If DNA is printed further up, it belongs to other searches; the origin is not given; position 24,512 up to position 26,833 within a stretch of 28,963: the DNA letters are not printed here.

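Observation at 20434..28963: Candidate undescribed periplasmic respiratory module: CbcL-like quinol oxidoreductase + octaheme cytochrome + rhodanese lipoprotein + Tat flavoenzyme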

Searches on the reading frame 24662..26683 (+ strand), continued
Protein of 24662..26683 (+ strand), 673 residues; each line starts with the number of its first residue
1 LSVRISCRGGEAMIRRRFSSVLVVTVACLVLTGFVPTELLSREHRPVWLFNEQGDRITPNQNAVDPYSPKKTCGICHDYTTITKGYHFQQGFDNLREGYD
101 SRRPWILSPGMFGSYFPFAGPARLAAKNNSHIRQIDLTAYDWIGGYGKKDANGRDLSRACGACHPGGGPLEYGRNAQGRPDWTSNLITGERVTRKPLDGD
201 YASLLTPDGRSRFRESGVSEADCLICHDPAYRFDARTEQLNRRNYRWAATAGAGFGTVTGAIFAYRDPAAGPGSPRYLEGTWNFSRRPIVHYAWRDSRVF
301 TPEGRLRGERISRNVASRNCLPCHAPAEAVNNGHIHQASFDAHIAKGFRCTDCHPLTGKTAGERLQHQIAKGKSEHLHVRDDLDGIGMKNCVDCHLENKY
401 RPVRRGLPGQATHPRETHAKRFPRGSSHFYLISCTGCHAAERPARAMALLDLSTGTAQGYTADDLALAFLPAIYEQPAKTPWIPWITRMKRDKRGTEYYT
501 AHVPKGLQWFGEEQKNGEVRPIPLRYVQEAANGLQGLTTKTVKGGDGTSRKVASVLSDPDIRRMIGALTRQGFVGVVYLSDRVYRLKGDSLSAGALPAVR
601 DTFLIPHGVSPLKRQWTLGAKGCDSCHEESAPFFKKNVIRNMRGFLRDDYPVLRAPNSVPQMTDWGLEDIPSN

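Call 80: search_protein_representatives(alignment_id=A1)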
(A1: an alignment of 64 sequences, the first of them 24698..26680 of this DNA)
Query: 64 sequences, 665 profile positions. Proteins with E-value up to 0.001 (for the whole library): 931; up to 1e-10: 604; up to 1e-30: 176. The best 150 are listed.
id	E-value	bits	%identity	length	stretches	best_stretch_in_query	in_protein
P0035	0.0e+00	1139.9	-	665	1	7-665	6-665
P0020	0.0e+00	1081.2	-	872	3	14-582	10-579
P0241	2.2e-229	779.8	-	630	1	12-665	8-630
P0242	2.6e-223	759.8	-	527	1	157-663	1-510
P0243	2.1e-217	740.2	-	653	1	10-664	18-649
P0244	2.0e-187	641.2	-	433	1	12-406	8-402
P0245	8.8e-186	635.7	-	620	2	149-665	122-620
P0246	1.3e-162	559.2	-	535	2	203-665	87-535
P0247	2.4e-161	555.0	-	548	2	190-665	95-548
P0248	5.5e-138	477.8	-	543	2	238-474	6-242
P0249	6.1e-128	444.6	-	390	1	6-242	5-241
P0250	2.8e-113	396.2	-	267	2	37-167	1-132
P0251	1.5e-106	373.9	-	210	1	14-217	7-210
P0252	5.4e-105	368.8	-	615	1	112-620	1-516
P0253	2.3e-101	356.8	-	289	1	375-663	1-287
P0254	4.5e-99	349.2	-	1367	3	112-638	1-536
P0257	9.3e-87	308.5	-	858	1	21-631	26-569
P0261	1.8e-81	291.1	-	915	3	35-261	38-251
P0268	1.1e-72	262.0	-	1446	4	26-217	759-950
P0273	4.9e-69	250.0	-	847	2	35-443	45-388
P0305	4.8e-46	174.0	-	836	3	200-629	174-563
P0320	1.2e-41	159.4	-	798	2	192-625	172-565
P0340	2.9e-37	145.0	-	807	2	195-626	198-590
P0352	1.2e-35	139.6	-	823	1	29-627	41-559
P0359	3.3e-35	138.2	-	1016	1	144-634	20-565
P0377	1.4e-33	132.8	-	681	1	31-625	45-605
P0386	9.9e-33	130.0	-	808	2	58-451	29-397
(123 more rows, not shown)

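Call 81: search_protein_families(library=ncbifam, proteins=[P0257, P0261, P0273, P0305, P0320, P0340, P0352, P0359, P0377, P0386], max_evalue=0.00001)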
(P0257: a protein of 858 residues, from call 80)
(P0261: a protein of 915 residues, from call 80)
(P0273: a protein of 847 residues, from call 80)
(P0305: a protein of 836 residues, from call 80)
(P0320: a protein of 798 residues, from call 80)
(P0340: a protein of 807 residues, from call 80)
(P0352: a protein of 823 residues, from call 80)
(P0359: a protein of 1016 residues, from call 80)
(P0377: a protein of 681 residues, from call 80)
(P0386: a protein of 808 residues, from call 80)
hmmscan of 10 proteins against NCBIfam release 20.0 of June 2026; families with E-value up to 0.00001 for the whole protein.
P0257 (858 aa): 5 families
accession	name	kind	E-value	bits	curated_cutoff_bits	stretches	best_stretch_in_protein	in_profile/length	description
TIGR01583.1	formate-DH-gamm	equivalog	6e-46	157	115.85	1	645-840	1-202/204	formate dehydrogenase subunit gamma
NF007924.0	PRK10639.1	equivalog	2.3e-35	122.3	341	1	644-842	5-205/211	formate dehydrogenase cytochrome b556 subunit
NF007558.0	PRK10179.1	equivalog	2.8e-27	95.8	339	1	647-849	8-214/217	formate dehydrogenase-N subunit gamma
TIGR04314.1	methano7heme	equivalog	2.3e-12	46.5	250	1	197-384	105-285/494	methanogenesis multiheme c-type cytochrome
TIGR04315.1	octaheme_Shew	subfamily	4.3e-12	45.8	375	1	303-387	177-258/440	tetrathionate reductase family octaheme c-type cytochrome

P0261 (915 aa): 2 families
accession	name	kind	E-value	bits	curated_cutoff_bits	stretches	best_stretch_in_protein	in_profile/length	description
TIGR04314.1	methano7heme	equivalog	6.9e-08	31.7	250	1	196-383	105-283/494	methanogenesis multiheme c-type cytochrome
TIGR04315.1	octaheme_Shew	subfamily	3.6e-06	26.3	375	1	262-383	137-253/440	tetrathionate reductase family octaheme c-type cytochrome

P0273 (847 aa): 7 families
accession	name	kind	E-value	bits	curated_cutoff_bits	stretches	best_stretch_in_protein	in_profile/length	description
TIGR01583.1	formate-DH-gamm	equivalog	9.9e-40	136.7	115.85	1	660-843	2-197/204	formate dehydrogenase subunit gamma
NF007924.0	PRK10639.1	equivalog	5.6e-23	81.8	341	1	659-843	6-198/211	formate dehydrogenase cytochrome b556 subunit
NF007558.0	PRK10179.1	equivalog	6.9e-22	78.2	339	1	660-844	7-201/217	formate dehydrogenase-N subunit gamma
TIGR04314.1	methano7heme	equivalog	9.9e-12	44.4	250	1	193-373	104-283/494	methanogenesis multiheme c-type cytochrome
TIGR04315.1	octaheme_Shew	subfamily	2.9e-08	33.2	375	0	294-372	177-252/440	tetrathionate reductase family octaheme c-type cytochrome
TIGR02125.1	CytB-hydogenase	equivalog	6.7e-07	29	121.5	0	662-817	2-190/212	Ni/Fe-hydrogenase, b-type cytochrome subunit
NF008659.0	PRK11659.1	equivalog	8.6e-07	28.8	184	1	255-371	32-143/188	cytochrome c nitrite reductase pentaheme subunit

P0305 (836 aa): 4 families
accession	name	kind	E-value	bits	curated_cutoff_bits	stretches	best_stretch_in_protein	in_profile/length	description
TIGR01583.1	formate-DH-gamm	equivalog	5.4e-37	127.7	115.85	1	634-827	2-201/204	formate dehydrogenase subunit gamma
NF007924.0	PRK10639.1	equivalog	1.6e-23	83.5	341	1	633-827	6-202/211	formate dehydrogenase cytochrome b556 subunit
NF007558.0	PRK10179.1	equivalog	2e-21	76.7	339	1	637-827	10-204/217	formate dehydrogenase-N subunit gamma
TIGR03508.1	decahem_SO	subfamily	7.3e-08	32.2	192.2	1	279-416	69-183/258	DmsE family decaheme c-type cytochrome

P0320 (798 aa): 2 families
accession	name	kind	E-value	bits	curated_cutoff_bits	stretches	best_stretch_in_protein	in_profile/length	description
TIGR01904.2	GSu_C4xC__C2xCH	domain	2.5e-07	30.3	27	0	276-319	18-58/73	CxxxxCH/CxxCH domain c-type cytochrome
TIGR04314.1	methano7heme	equivalog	9.7e-07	27.9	250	1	186-404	105-293/494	methanogenesis multiheme c-type cytochrome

P0340 (807 aa): 0 families

P0352 (823 aa): 4 families
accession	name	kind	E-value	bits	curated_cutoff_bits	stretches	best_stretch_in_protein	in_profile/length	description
TIGR01583.1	formate-DH-gamm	equivalog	9.9e-33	113.8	115.85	1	634-814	2-196/204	formate dehydrogenase subunit gamma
NF007558.0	PRK10179.1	equivalog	4.9e-14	52.5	339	1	636-818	9-203/217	formate dehydrogenase-N subunit gamma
NF007924.0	PRK10639.1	equivalog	1.9e-13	50.6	341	1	631-815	4-198/211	formate dehydrogenase cytochrome b556 subunit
TIGR04314.1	methano7heme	equivalog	8.9e-06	24.8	250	0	288-383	189-282/494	methanogenesis multiheme c-type cytochrome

P0359 (1016 aa): 0 families

P0377 (681 aa): 0 families

P0386 (808 aa): 1 family
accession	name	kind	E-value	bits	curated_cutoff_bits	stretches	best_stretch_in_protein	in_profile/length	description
TIGR04315.1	octaheme_Shew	subfamily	2.8e-11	43.1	375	0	247-371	138-250/440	tetrathionate reductase family octaheme c-type cytochrome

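Call 83: search_protein_families(library=pfam, proteins=[P0257, P0273, P0340, P0359, P0377, P0254, P0268], max_evalue=0.00001)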
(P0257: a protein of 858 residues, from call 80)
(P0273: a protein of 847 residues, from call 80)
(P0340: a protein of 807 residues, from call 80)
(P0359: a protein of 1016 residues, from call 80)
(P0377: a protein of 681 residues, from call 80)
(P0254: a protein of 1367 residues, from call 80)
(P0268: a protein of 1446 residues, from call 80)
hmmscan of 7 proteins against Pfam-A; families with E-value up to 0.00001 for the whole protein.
P0257 (858 aa): 3 families
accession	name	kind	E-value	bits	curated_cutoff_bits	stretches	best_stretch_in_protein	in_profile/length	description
PF01292.26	Ni_hydr_CYTB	-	3.4e-19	69.8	30.1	1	648-819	1-177/179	Prokaryotic cytochrome b561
PF14537.11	Cytochrom_c3_2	-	1e-08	35.9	25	0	277-318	25-65/79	Cytochrome c3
PF13435.11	Cytochrome_C554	-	9.4e-06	26.9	20.8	0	341-379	46-83/84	Cytochrome c554 and c-prime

P0273 (847 aa): 2 families
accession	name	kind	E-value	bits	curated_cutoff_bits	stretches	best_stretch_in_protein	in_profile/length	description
PF01292.26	Ni_hydr_CYTB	-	7.8e-21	75.1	30.1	1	663-825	2-175/179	Prokaryotic cytochrome b561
PF14522.11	Cytochrome_C7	-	1.6e-07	31.5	24.8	0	269-341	13-66/67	Cytochrome c7 and related cytochrome c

P0340 (807 aa): 2 families
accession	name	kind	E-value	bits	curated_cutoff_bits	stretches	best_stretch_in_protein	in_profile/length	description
PF14537.11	Cytochrom_c3_2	-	2.5e-07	31.5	25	0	328-414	1-66/79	Cytochrome c3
PF14522.11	Cytochrome_C7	-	7.1e-07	29.4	24.8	0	302-371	13-66/67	Cytochrome c7 and related cytochrome c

P0359 (1016 aa): 2 families
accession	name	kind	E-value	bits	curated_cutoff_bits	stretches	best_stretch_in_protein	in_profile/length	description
PF14522.11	Cytochrome_C7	-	3.2e-06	27.3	24.8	0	196-280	12-66/67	Cytochrome c7 and related cytochrome c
PF14537.11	Cytochrom_c3_2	-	6.6e-06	27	25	0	222-317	1-69/79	Cytochrome c3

P0377 (681 aa): 2 families
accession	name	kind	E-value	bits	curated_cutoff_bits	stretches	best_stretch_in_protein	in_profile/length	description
PF14522.11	Cytochrome_C7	-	1.2e-08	35.1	24.8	0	338-427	4-67/67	Cytochrome c7 and related cytochrome c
PF22113.1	Mtrc-MtrF_II-IV_dom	-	1.2e-06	28.6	30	0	302-357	107-167/176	Outer membrane cytochrome MtrC/MtrF-like, domains II/IV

P0254 (1367 aa): 3 families
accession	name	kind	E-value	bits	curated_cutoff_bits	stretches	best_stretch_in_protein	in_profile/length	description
PF14522.11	Cytochrome_C7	-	7.1e-12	45.4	24.8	0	671-775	12-66/67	Cytochrome c7 and related cytochrome c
PF22113.1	Mtrc-MtrF_II-IV_dom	-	7.3e-10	39.1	30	0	768-850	81-166/176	Outer membrane cytochrome MtrC/MtrF-like, domains II/IV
PF14537.11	Cytochrom_c3_2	-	6.6e-06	27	25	0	668-718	22-68/79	Cytochrome c3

P0268 (1446 aa): 2 families
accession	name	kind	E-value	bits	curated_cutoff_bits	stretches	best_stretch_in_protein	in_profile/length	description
PF22113.1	Mtrc-MtrF_II-IV_dom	-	6.3e-10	39.3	30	0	390-484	76-166/176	Outer membrane cytochrome MtrC/MtrF-like, domains II/IV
PF14522.11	Cytochrome_C7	-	2.2e-06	27.8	24.8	0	1069-1156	13-66/67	Cytochrome c7 and related cytochrome c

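Call 84: find_encoding_contigs(protein=P0257, flank=6000, max_places=3)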
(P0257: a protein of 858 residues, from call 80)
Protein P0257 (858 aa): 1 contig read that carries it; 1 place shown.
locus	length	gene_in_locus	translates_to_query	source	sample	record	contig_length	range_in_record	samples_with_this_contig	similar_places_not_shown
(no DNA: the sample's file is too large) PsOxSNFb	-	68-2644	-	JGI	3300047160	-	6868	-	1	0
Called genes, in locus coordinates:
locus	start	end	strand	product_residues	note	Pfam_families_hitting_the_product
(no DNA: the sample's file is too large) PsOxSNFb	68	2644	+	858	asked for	PF14537:Cytochrom_c3_2 (faint), PF13435:Cytochrome_C554 (faint), PF01292:Ni_hydr_CYTB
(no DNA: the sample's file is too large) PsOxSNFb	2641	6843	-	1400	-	-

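Call 85: find_encoding_contigs(protein=P0273, flank=6000, max_places=3)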
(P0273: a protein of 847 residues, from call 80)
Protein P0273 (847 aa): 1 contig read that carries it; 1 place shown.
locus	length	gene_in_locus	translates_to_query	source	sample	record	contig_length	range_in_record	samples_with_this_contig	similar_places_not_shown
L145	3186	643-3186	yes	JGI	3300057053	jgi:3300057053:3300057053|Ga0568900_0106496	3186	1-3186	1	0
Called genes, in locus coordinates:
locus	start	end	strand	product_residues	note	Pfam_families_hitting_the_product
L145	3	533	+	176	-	?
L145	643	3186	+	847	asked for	PF14522:Cytochrome_C7 (faint), PF01292:Ni_hydr_CYTB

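Call 86: find_related_loci(query=P0257, collection=genome_contigs, flank=5000)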
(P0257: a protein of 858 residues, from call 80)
Query P0257 (858 aa) in genome_contigs; peptide patterns used: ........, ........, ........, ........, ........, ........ (x = any residue, [..] = any of these).
172 stretches matched a pattern; 157 encode a relative of the query (tblastn E <= 1e-3); the best 80 are kept; 80 distinct loci.
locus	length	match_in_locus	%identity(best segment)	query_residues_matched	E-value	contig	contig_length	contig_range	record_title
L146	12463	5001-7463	44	34-858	0e+0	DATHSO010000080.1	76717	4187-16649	MAG TPA_asm: Candidatus Methylomirabilota bacterium isolate SMAG_U16053 k141_507539, whole genome shotgun sequence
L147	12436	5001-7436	44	36-853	0e+0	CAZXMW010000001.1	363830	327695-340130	MAG TPA_asm: uncultured Thermoanaerobaculia bacterium isolate SRP141376_co3_382 genome assembly, contig: NODE_12_length_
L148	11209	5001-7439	44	36-852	0e+0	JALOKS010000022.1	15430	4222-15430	MAG: Thermoanaerobaculales bacterium isolate Prado005 scaffold_2552, whole genome shotgun sequence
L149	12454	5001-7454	44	36-857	0e+0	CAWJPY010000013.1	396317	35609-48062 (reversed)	MAG: uncultured Holophagae bacterium isolate MFD02923.bin.1.99 genome assembly, contig: contig_24151, whole genome shotg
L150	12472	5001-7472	44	34-855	0e+0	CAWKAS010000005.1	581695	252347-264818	MAG: uncultured Acidobacteriota bacterium isolate MFD09779.bin.1.286 genome assembly, contig: contig_28784, whole genome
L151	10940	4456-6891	43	36-851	0e+0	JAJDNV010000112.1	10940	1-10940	MAG: Acidobacteria bacterium isolate ALSabin.176 k141_2078070, whole genome shotgun sequence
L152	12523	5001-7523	42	5-855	0e+0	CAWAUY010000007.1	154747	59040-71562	MAG: Candidatus Sulfomarinibacteraceae bacterium isolate MFD03804.bin.2.94 genome assembly, contig: contig_21020, whole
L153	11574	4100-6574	43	36-858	0e+0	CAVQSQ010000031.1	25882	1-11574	MAG: Candidatus Sulfomarinibacteraceae bacterium isolate MFD09964.bin.2.219 genome assembly, contig: contig_65656, whole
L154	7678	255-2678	43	36-857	0e+0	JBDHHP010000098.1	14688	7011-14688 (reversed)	MAG: Gemmatimonadota bacterium isolate M8-62_Bin_211 M8-62_Bin_211_scaffold_16443, whole genome shotgun sequence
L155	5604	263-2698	42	40-855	0e+0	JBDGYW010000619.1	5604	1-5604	MAG: Gemmatimonadota bacterium isolate M3-38_Bin_161 M3-38_Bin_161_scaffold_153831, whole genome shotgun sequence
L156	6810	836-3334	42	8-857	0e+0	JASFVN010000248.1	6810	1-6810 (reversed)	MAG: Gemmatimonadota bacterium isolate D1105M20metaG_Bin_353 D1105M20metaG_FD_scaffold_3960_c1, whole genome shotgun seq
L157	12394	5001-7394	42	39-837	0e+0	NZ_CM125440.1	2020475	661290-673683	Desulfothermobacter acidiphilus strain 3408-1 chromosome, whole genome shotgun sequence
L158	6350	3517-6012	41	39-851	0e+0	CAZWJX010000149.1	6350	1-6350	MAG TPA_asm: uncultured Syntrophobacterales bacterium isolate binchicken_co1_112 genome assembly, contig: NODE_6573_leng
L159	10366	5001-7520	40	7-855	0e+0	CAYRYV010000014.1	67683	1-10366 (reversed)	MAG TPA_asm: uncultured Desulfobacterales bacterium isolate binchicken_co168_3 genome assembly, contig: NODE_611_length_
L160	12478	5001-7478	43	30-858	0e+0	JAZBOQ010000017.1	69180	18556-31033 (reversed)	MAG: Thermoanaerobaculales bacterium isolate bin.607 k117_762741, whole genome shotgun sequence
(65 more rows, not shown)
